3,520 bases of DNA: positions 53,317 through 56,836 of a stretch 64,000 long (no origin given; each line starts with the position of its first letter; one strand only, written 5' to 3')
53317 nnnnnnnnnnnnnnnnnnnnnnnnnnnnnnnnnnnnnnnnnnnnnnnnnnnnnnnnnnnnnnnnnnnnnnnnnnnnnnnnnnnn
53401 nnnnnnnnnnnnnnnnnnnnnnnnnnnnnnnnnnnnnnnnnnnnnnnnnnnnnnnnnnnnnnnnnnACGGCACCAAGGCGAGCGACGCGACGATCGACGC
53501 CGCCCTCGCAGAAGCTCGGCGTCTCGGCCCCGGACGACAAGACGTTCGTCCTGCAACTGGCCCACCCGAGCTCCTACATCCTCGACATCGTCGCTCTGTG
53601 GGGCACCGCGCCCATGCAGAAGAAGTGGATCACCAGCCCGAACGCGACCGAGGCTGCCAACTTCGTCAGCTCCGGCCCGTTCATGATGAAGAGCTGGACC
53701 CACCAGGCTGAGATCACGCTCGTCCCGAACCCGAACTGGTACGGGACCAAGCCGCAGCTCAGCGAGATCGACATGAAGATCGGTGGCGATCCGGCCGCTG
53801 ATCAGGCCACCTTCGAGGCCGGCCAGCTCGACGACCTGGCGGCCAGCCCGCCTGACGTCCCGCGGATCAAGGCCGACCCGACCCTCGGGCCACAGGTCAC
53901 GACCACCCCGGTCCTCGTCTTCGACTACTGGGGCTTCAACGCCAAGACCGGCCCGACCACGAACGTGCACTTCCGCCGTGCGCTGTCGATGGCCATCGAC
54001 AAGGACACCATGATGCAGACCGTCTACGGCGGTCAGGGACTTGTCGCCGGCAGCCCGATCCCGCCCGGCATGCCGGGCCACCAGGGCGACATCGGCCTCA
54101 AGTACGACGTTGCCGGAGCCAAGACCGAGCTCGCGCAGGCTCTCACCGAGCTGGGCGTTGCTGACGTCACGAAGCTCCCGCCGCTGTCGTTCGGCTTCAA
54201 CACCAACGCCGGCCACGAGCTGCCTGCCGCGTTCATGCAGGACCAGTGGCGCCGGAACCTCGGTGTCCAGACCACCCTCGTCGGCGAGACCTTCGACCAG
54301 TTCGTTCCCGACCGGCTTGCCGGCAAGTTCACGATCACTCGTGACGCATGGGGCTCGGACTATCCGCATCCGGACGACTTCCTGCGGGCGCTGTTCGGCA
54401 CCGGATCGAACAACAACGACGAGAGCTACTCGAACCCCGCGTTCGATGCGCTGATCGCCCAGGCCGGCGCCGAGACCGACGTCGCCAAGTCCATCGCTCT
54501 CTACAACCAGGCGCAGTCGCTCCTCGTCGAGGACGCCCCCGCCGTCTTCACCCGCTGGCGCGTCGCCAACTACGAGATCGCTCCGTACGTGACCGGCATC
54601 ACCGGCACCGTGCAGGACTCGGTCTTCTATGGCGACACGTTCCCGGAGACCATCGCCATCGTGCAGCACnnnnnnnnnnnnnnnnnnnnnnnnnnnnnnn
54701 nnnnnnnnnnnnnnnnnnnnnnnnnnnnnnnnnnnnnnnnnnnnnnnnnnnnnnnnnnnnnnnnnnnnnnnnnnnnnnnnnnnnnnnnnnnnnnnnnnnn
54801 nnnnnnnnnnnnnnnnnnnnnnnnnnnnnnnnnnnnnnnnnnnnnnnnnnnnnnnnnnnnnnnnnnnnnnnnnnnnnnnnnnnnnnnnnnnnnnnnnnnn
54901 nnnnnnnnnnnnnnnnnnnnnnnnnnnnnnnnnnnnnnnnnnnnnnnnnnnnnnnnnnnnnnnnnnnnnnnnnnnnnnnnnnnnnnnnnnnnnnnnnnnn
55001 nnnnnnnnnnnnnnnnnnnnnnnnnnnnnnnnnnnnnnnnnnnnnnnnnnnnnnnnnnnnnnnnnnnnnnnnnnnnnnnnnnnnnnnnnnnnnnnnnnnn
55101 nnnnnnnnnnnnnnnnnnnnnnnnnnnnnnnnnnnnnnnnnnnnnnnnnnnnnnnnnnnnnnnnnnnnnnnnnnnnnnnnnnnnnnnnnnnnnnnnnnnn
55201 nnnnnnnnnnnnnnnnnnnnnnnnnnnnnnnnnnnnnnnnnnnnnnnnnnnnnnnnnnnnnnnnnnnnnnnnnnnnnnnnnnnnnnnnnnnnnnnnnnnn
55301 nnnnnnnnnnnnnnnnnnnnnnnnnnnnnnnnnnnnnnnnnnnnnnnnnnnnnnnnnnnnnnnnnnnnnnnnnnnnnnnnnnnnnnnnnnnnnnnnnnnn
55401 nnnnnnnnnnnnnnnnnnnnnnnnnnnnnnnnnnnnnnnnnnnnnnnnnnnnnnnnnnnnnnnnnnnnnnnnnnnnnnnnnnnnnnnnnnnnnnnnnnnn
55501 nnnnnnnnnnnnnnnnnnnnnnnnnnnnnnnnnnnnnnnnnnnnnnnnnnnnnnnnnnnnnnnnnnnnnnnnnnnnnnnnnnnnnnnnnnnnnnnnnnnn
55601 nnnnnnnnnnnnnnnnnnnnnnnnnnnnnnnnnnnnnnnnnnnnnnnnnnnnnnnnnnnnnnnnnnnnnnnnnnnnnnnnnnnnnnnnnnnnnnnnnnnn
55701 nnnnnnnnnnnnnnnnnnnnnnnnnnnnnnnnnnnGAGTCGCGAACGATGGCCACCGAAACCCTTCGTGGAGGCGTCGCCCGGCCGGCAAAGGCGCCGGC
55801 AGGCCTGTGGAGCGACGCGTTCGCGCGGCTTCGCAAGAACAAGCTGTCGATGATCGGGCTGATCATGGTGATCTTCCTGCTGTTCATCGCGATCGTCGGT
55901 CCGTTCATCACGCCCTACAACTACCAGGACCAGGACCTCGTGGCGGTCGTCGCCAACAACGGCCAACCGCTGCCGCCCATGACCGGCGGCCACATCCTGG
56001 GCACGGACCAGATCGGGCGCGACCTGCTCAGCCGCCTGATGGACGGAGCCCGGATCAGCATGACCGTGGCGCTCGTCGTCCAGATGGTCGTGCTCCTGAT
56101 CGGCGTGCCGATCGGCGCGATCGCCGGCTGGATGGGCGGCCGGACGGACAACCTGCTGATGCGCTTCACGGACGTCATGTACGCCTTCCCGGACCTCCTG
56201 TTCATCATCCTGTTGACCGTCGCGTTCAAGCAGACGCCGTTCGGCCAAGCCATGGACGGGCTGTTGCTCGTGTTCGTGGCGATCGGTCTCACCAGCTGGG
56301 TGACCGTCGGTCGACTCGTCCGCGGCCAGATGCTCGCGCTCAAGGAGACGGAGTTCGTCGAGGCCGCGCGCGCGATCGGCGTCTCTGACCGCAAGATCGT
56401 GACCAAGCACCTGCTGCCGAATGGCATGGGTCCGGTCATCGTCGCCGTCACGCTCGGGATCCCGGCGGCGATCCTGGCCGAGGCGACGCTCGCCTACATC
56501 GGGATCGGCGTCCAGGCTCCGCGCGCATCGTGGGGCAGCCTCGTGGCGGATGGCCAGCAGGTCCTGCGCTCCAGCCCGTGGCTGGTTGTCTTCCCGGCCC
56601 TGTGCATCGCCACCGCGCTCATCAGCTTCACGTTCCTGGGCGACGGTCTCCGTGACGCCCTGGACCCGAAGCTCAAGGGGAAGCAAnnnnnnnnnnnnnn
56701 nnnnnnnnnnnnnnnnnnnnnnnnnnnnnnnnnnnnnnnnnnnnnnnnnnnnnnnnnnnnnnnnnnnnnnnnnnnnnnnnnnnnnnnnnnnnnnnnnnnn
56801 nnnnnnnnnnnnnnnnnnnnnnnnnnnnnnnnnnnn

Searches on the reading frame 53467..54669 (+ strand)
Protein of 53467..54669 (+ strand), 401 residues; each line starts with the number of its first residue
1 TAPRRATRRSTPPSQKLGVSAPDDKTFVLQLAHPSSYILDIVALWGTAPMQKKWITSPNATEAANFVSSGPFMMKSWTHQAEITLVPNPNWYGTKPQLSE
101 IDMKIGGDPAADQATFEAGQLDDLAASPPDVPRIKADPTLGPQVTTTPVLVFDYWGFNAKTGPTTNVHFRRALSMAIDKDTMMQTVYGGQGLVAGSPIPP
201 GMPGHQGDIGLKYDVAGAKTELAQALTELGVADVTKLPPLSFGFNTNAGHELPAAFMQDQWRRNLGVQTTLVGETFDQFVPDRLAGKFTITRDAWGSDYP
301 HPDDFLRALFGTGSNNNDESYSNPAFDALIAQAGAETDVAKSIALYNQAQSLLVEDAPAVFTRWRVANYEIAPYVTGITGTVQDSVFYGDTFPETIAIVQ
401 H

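Call 49: search_protein_families(library=pfam, proteins=[window:53467-54669:+], max_evalue=0.001)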
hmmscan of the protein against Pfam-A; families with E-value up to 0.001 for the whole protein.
window:53467-54669:+ (401 aa): 1 family
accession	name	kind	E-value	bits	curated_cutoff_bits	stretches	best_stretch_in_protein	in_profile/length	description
PF00496.27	SBP_bac_5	-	6.5e-61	206.9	32.4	1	14-316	63-367/368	Bacterial extracellular solute-binding proteins, family 5 Middle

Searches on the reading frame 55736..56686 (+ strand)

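Call 49: search_protein_families(library=pfam, proteins=[window:55736-56686:+], max_evalue=0.001)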
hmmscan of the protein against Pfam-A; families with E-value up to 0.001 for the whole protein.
window:55736-56686:+ (317 aa): 2 families
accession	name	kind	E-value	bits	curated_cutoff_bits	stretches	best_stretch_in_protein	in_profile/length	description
PF00528.27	BPD_transp_1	-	3.6e-34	118.5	26.4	1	123-314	1-183/184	Binding-protein-dependent transport system inner membrane component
PF12911.12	OppC_N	-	8.4e-18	64.4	23.9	1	24-69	2-47/53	N-terminal TM domain of oligopeptide transport permease C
